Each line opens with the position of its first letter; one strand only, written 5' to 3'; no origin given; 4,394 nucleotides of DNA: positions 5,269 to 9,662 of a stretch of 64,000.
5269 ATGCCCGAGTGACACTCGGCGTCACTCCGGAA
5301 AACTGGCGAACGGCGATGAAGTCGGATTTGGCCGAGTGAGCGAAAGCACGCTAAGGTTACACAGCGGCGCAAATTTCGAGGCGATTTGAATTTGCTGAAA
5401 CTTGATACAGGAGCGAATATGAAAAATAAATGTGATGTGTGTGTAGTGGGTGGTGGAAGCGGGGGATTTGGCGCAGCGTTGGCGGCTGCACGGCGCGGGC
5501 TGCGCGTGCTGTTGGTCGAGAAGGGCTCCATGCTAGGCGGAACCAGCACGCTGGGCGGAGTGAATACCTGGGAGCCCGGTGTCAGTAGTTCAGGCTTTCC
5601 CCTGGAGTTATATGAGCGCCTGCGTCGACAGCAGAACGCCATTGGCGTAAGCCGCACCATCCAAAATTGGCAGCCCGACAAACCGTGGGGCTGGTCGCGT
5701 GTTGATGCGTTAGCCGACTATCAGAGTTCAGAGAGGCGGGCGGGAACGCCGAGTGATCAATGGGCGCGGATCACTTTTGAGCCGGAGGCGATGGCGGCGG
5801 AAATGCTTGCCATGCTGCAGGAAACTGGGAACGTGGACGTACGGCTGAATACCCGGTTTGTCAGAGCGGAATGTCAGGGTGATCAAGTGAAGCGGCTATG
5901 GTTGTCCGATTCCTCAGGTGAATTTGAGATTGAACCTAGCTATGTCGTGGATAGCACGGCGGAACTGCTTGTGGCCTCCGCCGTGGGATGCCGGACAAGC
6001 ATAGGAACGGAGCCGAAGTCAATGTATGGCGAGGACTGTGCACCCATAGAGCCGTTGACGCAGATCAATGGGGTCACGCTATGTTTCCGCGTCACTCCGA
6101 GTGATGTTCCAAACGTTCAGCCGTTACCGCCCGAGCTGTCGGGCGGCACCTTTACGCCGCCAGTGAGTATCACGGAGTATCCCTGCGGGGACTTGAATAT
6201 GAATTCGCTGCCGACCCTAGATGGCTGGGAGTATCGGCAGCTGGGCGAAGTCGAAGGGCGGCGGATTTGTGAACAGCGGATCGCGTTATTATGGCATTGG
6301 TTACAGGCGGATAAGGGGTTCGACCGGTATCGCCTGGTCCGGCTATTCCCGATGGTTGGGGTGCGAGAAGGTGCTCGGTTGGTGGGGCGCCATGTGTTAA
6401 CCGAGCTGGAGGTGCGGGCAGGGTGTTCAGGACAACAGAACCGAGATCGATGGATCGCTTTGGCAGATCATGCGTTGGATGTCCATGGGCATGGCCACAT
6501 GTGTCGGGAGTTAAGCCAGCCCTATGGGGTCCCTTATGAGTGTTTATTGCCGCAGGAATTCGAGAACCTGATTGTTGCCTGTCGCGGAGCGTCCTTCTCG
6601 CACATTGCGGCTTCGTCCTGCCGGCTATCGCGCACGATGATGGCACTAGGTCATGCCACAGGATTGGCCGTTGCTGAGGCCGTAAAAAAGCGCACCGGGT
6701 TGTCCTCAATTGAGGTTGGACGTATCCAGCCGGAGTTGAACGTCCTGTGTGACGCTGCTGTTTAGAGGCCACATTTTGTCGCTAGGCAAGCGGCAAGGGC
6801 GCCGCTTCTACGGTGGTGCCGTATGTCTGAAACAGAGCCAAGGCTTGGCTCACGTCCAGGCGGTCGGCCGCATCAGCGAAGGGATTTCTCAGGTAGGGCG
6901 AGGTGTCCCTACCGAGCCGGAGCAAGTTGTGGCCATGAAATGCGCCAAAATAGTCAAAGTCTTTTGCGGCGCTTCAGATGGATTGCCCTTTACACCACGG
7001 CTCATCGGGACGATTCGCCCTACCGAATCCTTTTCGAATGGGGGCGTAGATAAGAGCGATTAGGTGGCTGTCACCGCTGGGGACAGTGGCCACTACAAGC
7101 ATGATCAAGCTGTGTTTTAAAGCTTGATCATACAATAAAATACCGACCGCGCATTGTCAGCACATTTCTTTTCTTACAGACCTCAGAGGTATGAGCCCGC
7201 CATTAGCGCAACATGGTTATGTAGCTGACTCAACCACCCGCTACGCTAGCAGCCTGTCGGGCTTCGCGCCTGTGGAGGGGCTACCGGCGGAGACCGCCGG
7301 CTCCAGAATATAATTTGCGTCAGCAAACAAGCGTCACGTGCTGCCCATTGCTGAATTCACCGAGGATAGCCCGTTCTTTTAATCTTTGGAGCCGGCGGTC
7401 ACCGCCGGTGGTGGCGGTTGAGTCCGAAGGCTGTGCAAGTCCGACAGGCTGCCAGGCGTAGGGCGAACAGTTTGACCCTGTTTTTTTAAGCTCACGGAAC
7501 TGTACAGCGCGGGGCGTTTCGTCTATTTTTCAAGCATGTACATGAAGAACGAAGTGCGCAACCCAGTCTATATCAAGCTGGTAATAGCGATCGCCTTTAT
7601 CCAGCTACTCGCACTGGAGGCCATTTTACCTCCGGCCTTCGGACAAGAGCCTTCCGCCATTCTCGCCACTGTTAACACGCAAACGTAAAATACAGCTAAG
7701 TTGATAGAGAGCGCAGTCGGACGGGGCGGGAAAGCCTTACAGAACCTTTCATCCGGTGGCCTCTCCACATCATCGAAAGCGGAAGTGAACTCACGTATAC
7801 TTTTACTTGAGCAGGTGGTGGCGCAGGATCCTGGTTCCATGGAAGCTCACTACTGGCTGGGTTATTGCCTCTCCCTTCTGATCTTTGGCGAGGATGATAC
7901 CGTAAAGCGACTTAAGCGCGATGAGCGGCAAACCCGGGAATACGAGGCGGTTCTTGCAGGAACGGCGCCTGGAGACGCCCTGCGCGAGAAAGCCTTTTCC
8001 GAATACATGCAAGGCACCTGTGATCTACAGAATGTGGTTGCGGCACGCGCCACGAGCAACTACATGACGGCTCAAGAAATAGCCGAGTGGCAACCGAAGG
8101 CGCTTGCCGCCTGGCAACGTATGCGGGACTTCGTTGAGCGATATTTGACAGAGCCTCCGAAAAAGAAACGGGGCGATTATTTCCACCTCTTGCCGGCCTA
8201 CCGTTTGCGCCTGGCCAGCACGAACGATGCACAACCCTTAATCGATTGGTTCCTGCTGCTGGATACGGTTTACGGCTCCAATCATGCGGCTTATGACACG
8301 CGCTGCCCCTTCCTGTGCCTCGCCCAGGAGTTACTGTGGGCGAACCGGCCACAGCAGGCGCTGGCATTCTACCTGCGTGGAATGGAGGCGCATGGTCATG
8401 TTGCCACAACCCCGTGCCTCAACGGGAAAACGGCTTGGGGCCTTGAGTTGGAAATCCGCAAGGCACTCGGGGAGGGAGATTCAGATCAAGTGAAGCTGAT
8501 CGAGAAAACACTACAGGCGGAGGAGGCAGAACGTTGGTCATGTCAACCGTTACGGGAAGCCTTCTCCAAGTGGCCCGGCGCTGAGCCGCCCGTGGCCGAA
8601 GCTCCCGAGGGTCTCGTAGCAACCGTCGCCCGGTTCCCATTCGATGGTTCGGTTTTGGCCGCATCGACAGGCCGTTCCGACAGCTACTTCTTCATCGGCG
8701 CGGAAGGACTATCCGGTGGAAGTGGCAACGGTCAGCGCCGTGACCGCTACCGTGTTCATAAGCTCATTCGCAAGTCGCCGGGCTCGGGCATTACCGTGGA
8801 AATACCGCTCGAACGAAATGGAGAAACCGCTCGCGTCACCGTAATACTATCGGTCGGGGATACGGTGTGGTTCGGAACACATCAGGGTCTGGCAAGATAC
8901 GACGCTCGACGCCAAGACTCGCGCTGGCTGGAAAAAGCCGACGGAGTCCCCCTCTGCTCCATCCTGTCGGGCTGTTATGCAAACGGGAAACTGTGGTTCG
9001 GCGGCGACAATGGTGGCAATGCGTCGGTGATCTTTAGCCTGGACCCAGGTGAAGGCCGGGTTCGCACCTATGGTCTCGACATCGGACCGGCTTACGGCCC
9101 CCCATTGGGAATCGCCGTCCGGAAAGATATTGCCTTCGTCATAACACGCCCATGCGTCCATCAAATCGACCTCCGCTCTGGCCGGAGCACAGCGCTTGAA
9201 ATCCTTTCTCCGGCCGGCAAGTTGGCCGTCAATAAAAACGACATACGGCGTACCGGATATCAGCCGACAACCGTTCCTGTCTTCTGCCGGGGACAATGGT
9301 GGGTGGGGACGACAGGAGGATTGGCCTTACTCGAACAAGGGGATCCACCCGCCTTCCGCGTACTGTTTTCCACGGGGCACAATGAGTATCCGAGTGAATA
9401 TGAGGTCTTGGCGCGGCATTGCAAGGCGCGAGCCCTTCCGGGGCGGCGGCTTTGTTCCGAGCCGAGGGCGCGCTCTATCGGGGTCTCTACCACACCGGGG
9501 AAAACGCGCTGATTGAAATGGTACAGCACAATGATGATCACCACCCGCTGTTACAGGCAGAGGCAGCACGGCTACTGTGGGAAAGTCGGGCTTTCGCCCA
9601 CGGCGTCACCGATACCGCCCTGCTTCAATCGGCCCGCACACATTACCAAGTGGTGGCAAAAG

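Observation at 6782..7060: Decayed AbiEii toxin gene remnant next to a MITE-like element and an AT-rich palindrome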

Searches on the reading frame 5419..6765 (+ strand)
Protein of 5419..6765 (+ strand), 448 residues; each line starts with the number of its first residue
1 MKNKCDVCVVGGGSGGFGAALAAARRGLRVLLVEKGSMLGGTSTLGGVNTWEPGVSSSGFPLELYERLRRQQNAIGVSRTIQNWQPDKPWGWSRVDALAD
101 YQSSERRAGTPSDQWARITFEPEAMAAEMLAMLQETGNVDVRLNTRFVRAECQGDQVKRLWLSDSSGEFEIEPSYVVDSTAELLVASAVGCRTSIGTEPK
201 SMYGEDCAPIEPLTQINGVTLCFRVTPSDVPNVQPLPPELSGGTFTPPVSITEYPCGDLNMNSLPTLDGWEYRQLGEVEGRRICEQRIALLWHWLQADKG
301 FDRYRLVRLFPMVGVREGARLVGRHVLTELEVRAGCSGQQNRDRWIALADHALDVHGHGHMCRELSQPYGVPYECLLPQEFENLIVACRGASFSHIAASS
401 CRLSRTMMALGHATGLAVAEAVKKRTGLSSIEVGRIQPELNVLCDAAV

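Call 11: find_encoding_contigs(protein=window:5419-6765:+, flank=10000, max_places=10)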
Protein window:5419-6765:+ (448 aa): 1 contig read that carries it; 1 place shown.
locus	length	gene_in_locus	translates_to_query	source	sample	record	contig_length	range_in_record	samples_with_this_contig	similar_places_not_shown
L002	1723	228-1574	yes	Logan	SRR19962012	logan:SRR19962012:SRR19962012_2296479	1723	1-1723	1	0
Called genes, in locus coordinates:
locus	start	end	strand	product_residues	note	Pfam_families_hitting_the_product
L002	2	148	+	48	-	?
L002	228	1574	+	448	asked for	PF00890:FAD_binding_2 (weak), PF01266:DAO (weak), PF07992:Pyr_redox_2 (weak), PF12831:FAD_oxidored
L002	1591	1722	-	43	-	?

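Call 17: search_protein_families(library=pfam, proteins=[window:5419-6765:+], max_evalue=0.001)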
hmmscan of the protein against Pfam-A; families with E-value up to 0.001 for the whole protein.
window:5419-6765:+ (448 aa): 9 families
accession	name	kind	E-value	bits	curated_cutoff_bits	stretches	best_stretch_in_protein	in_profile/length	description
PF12831.13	FAD_oxidored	-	1.7e-71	242.1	27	1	6-440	1-416/416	FAD dependent oxidoreductase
PF01266.30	DAO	-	2.1e-08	34.5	27.9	1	6-44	1-40/353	FAD dependent oxidoreductase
PF07992.20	Pyr_redox_2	-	2.6e-07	30.8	26.1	1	6-41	2-38/291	Pyridine nucleotide-disulphide oxidoreductase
PF00890.30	FAD_binding_2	-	2.7e-07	30.6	20.4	1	6-46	1-41/414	FAD binding domain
PF01134.28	GIDA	-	6.4e-05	22.6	22.1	1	6-39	1-35/391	Glucose inhibited division protein A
PF13450.12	NAD_binding_8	-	6.9e-05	23.5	21.9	1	9-44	1-36/68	NAD(P)-binding Rossmann-like domain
PF01494.25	FAD_binding_3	-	0.00012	21.9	22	0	4-177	1-154/349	FAD binding domain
PF01946.23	Thi4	-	0.00019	21.2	26.2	1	5-48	18-62/235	Thi4 family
PF03486.20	HI0933_like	-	0.00087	19.2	50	1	6-40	2-36/244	HI0933-like protein Rossmann domain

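Call 19: find_related_loci(query=window:5419-6765:+, collection=genome_contigs, flank=10000)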
Query window:5419-6765:+ (448 aa) in genome_contigs; peptide patterns used: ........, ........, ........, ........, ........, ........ (x = any residue, [..] = any of these).
39 stretches matched a pattern, but none encodes a relative of the query by tblastn (E <= 1e-3).
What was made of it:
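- Tried and rejected: A genome_contigs scan with the FAD protein found nothing (call 19).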

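Call 30: find_homologous_proteins(query=window:5419-6765:+, max_evalue=1e-30)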
Query window:5419-6765:+ (448 aa): 1278 proteins with E <= 1e-30 among 8000 candidates; the best 120 are listed.
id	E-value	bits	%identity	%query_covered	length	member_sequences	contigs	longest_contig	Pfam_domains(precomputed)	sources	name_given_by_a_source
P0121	0.0e+0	1037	100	100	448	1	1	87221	PF01266.31,PF00890.31,PF07992.21,PF12831.14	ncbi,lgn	-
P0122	3.4e-192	657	65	91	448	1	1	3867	PF01266.31,PF12831.14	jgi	jgi:hypothetical protein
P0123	5.3e-185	634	62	93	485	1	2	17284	PF01266.31,PF00890.31,PF07992.21,PF12831.14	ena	-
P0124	1.4e-184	632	62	91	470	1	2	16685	PF00890.31,PF07992.21,PF12831.14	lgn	-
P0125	4.9e-180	617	61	91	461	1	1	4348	PF01266.31,PF00890.31,PF12831.14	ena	-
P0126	2.5e-179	615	62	92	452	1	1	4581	PF01266.31,PF07992.21,PF12831.14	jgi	-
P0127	7.3e-179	613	62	99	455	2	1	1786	PF01266.31,PF13450.13,PF00890.31,PF07992.21,PF12831.14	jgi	jgi:hypothetical protein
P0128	4.6e-178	611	63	96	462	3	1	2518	PF00890.31,PF12831.14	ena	-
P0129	2.8e-176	605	60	98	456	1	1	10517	PF01266.31,PF13450.13,PF00890.31,PF07992.21,PF12831.14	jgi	-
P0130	3.6e-176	605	61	90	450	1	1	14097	PF01266.31,PF00890.31,PF07992.21,PF12831.14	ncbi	-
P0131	6.2e-176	604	61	96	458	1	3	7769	PF01266.31,PF00890.31,PF07992.21,PF12831.14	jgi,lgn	jgi:hypothetical protein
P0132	6.3e-174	597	60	98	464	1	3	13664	PF12831.14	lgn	-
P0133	2.4e-173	595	58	92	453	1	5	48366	PF12831.14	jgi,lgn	-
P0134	1.9e-170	586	59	96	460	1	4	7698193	PF00890.31,PF12831.14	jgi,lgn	-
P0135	4.6e-170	584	59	96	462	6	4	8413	PF01266.31,PF00890.31,PF12831.14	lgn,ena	-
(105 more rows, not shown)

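Call 31: find_encoding_contigs(protein=P0123, flank=6000, max_places=2)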
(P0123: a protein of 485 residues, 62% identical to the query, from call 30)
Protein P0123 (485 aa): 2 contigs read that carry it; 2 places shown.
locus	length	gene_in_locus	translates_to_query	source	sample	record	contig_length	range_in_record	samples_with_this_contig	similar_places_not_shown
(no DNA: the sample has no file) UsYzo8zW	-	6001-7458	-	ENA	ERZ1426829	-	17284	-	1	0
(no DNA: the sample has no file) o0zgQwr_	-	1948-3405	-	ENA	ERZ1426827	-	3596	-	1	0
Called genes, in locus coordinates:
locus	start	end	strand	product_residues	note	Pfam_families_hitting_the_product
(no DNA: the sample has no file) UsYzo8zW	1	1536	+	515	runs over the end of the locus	?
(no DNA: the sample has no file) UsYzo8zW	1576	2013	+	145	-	PF12951:PATR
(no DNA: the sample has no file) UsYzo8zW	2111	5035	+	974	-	PF03648:Glyco_hydro_67N (weak), PF16126:DUF4838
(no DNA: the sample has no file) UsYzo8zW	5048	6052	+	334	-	PF00248:Aldo_ket_red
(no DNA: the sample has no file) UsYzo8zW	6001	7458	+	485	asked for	PF00890:FAD_binding_2 (weak), PF01266:DAO (weak), PF07992:Pyr_redox_2 (faint), PF12831:FAD_oxidored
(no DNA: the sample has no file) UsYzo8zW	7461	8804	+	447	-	PF00657:Lipase_GDSL (weak), PF13472:Lipase_GDSL_2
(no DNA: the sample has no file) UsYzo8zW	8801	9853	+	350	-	-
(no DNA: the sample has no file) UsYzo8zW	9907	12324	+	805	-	PF18952:DUF5696 (faint), PF11308:Glyco_hydro_129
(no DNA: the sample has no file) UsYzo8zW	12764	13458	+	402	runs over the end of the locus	PF00926:DHBP_synthase, PF00925:GTP_cyclohydro2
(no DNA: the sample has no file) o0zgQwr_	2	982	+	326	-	?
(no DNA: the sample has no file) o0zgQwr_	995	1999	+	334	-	PF00248:Aldo_ket_red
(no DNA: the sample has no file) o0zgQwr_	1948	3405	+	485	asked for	PF00890:FAD_binding_2 (weak), PF01266:DAO (weak), PF07992:Pyr_redox_2 (faint), PF12831:FAD_oxidored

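Call 32: find_encoding_contigs(protein=P0124, flank=6000, max_places=2)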
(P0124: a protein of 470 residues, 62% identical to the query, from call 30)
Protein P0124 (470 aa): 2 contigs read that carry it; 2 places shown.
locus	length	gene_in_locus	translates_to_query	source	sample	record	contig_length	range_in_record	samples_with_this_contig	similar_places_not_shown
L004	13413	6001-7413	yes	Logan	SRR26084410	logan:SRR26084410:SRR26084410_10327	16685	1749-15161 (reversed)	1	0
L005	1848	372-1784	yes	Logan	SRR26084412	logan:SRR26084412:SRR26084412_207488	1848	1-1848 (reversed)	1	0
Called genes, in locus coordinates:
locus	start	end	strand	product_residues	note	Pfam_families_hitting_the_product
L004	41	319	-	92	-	-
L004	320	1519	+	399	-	PF12951:PATR (weak)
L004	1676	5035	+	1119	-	PF02018:CBM_4_9 (faint), PF16126:DUF4838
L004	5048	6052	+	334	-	PF00248:Aldo_ket_red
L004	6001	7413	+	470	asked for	PF00890:FAD_binding_2 (weak), PF07992:Pyr_redox_2 (faint), PF12831:FAD_oxidored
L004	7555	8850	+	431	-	PF00657:Lipase_GDSL (weak), PF13472:Lipase_GDSL_2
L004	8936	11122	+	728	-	-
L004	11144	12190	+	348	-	-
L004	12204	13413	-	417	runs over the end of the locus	PF00037:Fer4 (faint), PF04015:DUF362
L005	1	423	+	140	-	?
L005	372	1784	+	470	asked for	PF00890:FAD_binding_2 (weak), PF07992:Pyr_redox_2 (faint), PF12831:FAD_oxidored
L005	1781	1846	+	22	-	?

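Call 33: find_encoding_contigs(protein=P0130, flank=6000, max_places=2)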
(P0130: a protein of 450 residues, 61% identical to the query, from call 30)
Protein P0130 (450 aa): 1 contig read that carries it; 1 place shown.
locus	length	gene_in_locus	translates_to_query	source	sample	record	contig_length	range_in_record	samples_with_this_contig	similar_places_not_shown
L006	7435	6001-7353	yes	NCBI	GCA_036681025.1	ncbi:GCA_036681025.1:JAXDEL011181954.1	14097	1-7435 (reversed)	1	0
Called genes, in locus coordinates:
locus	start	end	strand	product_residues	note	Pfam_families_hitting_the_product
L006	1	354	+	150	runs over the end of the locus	-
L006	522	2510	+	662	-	PF16889:Hepar_II_III_N, PF07940:Hepar_II_III_C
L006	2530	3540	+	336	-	PF14607:GxDLY, PF14606:Lipase_GDSL_3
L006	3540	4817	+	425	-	PF22422:MGH1-like_GH, PF17389:Bac_rhamnosid6H (weak)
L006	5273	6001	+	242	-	PF00106:adh_short, PF08659:KR, PF13561:adh_short_C2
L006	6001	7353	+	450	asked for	PF00890:FAD_binding_2 (weak), PF01266:DAO (faint), PF07992:Pyr_redox_2 (faint), PF12831:FAD_oxidored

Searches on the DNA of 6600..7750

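Call 27: search_rna_families(source=window, start=6600, end=7750, threshold=evalue, max_evalue=5)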
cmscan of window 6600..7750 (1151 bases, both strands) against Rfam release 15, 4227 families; matches with E-value up to 5: 1.
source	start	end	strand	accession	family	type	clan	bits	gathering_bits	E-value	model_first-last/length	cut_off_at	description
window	7256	7319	+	RF01696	Chlorobi-1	Gene; sRNA;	-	13.8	50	1.4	1-67/67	no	Chlorobi-1 RNA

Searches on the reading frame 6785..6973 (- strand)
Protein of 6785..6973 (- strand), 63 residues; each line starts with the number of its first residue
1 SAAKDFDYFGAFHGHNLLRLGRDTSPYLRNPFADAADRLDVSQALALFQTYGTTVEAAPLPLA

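Call 50: search_protein_representatives(protein=window:6785-6973:-)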
Query: 63 residues. Proteins with E-value up to 0.001 (for the whole library): 3; up to 1e-10: 1; up to 1e-30: 0. The best 3 are listed.
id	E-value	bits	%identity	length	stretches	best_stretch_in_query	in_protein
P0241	1.5e-13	66.4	39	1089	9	28-54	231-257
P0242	3.4e-08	49.6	79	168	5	15-30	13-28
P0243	7.7e-04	35.9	58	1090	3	18-36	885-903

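Call 52: list_cluster_members(proteins=[P0242])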
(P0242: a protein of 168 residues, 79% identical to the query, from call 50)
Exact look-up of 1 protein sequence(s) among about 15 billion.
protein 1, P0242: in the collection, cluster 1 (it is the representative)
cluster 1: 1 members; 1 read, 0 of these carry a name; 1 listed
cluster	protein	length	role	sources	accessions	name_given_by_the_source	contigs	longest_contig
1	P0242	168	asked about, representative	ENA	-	-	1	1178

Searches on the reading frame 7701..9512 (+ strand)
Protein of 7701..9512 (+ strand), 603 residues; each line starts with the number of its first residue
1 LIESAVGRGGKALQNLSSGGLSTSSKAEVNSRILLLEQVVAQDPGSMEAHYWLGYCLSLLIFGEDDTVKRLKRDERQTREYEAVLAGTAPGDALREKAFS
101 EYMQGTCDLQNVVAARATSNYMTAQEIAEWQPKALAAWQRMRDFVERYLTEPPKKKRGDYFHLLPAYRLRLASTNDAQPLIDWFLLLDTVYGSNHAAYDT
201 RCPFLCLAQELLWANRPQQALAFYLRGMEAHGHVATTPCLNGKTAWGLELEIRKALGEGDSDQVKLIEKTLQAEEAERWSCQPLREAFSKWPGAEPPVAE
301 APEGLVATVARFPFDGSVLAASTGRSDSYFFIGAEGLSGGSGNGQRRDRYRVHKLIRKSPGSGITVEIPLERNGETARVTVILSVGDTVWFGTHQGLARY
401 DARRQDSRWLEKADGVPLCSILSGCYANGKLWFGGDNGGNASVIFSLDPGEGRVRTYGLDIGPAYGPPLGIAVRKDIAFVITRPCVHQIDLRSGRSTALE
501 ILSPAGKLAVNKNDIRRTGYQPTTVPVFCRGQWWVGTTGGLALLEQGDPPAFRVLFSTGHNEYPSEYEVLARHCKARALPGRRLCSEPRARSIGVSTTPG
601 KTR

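Call 17: search_protein_families(library=pfam, proteins=[window:7701-9512:+], max_evalue=0.001)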
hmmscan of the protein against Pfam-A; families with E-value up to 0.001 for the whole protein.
window:7701-9512:+ (603 aa): 1 family
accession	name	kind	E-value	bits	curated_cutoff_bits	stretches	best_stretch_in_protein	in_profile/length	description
PF13428.12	TPR_14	-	0.00099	20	23.5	0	205-232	5-32/44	Tetratricopeptide repeat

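Call 36: search_protein_families(library=ncbifam, proteins=[window:7701-9512:+], max_evalue=0.01)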
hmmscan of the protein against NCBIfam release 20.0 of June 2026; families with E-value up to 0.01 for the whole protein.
window:7701-9512:+ (603 aa): 0 families
